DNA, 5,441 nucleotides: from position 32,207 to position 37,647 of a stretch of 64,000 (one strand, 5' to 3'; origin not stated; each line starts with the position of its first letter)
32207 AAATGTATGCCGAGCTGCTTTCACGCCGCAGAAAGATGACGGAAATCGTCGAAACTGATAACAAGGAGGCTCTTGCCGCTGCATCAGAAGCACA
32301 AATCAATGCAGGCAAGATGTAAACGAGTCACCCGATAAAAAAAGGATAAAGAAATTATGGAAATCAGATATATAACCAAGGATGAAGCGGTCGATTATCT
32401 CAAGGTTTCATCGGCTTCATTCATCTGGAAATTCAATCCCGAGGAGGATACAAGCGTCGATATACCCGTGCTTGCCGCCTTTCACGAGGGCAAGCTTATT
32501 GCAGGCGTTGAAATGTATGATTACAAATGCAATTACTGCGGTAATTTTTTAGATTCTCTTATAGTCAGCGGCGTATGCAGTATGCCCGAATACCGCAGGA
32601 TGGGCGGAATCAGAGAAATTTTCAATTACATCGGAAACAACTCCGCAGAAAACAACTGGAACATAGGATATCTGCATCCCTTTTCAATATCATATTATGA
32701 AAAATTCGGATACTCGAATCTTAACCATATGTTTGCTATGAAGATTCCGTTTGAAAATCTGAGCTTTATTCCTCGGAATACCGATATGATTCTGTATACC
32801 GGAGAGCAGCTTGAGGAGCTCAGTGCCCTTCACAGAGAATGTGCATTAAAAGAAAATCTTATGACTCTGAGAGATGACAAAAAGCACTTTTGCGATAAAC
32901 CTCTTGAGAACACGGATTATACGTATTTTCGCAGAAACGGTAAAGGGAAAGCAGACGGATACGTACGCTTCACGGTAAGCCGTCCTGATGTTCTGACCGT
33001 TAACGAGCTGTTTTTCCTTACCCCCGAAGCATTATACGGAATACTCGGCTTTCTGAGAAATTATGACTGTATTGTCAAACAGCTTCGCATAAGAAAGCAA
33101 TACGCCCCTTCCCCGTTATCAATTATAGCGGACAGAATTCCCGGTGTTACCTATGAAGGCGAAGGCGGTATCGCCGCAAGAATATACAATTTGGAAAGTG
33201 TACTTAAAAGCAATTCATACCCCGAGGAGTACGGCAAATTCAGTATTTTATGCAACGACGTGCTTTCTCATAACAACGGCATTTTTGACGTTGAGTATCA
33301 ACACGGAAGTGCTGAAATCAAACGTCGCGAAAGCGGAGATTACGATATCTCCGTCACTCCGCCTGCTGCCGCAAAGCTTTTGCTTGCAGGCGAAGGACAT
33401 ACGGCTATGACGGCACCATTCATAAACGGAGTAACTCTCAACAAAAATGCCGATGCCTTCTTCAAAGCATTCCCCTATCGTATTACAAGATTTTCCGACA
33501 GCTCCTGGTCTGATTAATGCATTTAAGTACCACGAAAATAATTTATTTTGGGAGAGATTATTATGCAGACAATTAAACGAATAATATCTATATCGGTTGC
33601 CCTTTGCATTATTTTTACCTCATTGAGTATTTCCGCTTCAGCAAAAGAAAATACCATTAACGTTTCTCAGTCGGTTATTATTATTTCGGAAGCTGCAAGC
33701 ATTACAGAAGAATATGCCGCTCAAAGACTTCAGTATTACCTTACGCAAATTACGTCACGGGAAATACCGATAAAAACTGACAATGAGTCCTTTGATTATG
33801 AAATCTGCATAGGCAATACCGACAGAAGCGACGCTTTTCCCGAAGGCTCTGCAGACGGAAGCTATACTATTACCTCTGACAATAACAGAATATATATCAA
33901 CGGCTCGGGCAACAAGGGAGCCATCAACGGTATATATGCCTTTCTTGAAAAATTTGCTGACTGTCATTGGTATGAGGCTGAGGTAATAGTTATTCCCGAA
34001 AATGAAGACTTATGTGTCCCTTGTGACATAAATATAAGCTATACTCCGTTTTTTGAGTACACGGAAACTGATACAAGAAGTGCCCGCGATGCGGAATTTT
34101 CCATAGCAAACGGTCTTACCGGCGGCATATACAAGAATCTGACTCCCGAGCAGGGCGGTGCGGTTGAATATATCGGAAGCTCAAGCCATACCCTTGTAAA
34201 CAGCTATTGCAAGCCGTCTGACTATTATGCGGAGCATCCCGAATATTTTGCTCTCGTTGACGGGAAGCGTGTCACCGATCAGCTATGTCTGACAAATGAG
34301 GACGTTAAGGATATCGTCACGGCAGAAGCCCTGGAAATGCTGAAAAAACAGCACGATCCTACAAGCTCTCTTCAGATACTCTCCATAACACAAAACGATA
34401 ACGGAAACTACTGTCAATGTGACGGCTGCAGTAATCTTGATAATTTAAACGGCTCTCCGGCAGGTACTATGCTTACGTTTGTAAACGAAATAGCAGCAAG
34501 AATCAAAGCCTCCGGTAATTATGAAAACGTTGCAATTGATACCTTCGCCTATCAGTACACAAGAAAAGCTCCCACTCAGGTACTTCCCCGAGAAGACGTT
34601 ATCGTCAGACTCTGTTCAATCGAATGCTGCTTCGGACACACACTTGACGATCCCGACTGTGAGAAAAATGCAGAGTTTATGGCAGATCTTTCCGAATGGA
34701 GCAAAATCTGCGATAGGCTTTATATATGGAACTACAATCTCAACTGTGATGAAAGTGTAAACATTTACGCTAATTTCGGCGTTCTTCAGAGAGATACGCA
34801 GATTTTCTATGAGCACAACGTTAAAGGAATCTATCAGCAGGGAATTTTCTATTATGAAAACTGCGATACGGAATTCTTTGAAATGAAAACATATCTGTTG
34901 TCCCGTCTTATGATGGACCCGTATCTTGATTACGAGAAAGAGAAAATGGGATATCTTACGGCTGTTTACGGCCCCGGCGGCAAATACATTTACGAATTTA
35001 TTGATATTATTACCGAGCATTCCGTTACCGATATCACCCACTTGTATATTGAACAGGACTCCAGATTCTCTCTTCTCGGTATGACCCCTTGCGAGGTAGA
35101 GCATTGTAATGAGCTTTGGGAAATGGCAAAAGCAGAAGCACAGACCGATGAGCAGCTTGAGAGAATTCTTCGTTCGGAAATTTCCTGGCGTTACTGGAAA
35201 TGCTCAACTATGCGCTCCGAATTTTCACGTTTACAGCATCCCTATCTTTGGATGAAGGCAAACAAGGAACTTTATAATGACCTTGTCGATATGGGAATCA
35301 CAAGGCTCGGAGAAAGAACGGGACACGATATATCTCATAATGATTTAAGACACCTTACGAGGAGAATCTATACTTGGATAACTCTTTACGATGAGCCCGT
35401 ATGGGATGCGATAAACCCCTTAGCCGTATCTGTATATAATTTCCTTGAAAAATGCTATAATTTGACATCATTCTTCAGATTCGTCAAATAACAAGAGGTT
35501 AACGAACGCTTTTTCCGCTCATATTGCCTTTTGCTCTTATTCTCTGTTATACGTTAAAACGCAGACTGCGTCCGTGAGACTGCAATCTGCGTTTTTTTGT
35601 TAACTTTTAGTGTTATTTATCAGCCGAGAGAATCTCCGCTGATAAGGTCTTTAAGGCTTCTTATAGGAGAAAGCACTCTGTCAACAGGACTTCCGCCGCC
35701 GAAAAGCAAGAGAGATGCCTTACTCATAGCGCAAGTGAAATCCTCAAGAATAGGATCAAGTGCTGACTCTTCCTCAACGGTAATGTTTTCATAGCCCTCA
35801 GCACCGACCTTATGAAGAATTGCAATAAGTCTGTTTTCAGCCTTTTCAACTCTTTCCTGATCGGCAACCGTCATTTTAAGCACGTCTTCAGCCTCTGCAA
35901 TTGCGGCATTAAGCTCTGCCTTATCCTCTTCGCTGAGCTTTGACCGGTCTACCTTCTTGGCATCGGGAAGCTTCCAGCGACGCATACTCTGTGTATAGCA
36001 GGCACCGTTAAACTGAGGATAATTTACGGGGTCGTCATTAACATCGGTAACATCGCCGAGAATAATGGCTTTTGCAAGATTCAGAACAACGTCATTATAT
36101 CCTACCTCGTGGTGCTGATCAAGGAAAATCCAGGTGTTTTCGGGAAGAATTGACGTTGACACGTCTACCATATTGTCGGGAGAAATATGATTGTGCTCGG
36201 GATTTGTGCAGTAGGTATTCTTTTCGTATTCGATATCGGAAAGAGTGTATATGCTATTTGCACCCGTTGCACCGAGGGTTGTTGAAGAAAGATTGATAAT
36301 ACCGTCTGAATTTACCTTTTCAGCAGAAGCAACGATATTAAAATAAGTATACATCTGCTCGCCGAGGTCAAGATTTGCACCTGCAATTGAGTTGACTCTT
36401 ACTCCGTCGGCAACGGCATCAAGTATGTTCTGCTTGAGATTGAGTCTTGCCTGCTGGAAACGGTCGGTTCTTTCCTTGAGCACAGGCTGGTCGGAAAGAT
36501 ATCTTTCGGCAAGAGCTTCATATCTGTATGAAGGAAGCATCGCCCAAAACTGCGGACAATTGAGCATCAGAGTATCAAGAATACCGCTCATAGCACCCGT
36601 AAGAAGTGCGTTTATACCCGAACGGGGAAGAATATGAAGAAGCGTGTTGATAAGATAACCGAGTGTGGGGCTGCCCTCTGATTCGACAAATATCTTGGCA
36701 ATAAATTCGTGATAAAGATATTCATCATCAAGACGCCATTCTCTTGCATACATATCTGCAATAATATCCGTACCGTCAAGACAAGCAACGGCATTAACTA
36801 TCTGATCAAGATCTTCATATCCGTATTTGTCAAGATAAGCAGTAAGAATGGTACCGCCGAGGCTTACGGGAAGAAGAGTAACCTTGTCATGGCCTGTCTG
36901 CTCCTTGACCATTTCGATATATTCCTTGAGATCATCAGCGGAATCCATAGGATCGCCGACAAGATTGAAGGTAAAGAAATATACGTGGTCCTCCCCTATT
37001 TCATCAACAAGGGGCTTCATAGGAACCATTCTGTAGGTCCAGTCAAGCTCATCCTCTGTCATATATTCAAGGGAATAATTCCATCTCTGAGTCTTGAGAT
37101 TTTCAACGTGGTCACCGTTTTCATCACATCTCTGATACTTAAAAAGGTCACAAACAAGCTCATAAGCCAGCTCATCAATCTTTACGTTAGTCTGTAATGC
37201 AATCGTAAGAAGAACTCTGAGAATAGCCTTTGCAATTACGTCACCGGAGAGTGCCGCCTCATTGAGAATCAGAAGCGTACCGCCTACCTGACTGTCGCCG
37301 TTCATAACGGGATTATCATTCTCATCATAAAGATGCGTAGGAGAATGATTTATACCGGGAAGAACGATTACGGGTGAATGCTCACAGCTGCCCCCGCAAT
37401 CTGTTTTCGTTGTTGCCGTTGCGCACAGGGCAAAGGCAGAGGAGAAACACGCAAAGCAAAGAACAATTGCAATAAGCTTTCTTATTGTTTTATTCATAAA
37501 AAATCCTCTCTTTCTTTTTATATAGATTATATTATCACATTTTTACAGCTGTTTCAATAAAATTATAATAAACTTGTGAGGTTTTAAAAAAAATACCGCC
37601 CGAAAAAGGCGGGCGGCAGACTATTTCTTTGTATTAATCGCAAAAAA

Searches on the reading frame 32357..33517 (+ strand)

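Call 15: search_protein_families(library=pfam, proteins=[window:32357-33517:+], max_evalue=0.00001)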
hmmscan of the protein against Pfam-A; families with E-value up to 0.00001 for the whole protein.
window:32357-33517:+ (386 aa): 2 families
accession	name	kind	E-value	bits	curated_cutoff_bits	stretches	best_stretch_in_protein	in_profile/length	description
PF13527.13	Acetyltransf_9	-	4.2e-17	62.8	25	1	2-120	1-125/127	Acetyltransferase (GNAT) domain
PF17668.7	Acetyltransf_17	-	1.3e-08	35.9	25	1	184-256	20-95/114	Acetyltransferase (GNAT) domain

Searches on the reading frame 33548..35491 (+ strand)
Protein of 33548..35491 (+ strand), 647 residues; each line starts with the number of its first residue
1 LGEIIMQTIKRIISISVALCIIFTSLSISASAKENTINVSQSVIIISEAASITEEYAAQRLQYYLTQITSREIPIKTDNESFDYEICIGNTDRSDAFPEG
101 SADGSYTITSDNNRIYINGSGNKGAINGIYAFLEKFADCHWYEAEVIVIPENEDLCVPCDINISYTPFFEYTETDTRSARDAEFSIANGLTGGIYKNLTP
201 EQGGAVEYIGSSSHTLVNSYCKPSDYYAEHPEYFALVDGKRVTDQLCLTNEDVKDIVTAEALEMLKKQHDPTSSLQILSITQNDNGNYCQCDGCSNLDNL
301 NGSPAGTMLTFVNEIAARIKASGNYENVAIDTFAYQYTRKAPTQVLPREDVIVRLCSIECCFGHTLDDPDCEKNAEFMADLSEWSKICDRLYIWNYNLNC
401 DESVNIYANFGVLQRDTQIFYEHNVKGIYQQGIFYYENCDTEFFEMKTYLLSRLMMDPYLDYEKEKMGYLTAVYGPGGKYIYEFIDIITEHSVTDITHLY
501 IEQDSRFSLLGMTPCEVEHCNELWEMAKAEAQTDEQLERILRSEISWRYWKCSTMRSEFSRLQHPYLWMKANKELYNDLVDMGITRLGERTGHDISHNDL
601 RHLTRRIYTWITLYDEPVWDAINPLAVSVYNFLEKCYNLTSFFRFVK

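Call 15: search_protein_families(library=pfam, proteins=[window:33548-35491:+], max_evalue=0.00001)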
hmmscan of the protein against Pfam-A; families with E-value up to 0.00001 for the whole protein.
window:33548-35491:+ (647 aa): 1 family
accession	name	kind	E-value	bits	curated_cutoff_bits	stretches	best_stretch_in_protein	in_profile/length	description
PF16126.11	DUF4838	-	1.7e-77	261.2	26.6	1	141-486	1-325/325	Domain of unknown function (DUF4838)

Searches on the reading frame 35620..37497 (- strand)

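Call 15: search_protein_families(library=pfam, proteins=[window:35620-37497:-], max_evalue=0.00001)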
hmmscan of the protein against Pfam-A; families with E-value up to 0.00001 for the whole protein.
window:35620-37497:- (625 aa): 1 family
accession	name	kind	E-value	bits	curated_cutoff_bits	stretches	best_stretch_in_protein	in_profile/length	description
PF00561.26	Abhydrolase_1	-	3.3e-07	30.7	25.8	1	186-258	51-113/245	alpha/beta hydrolase fold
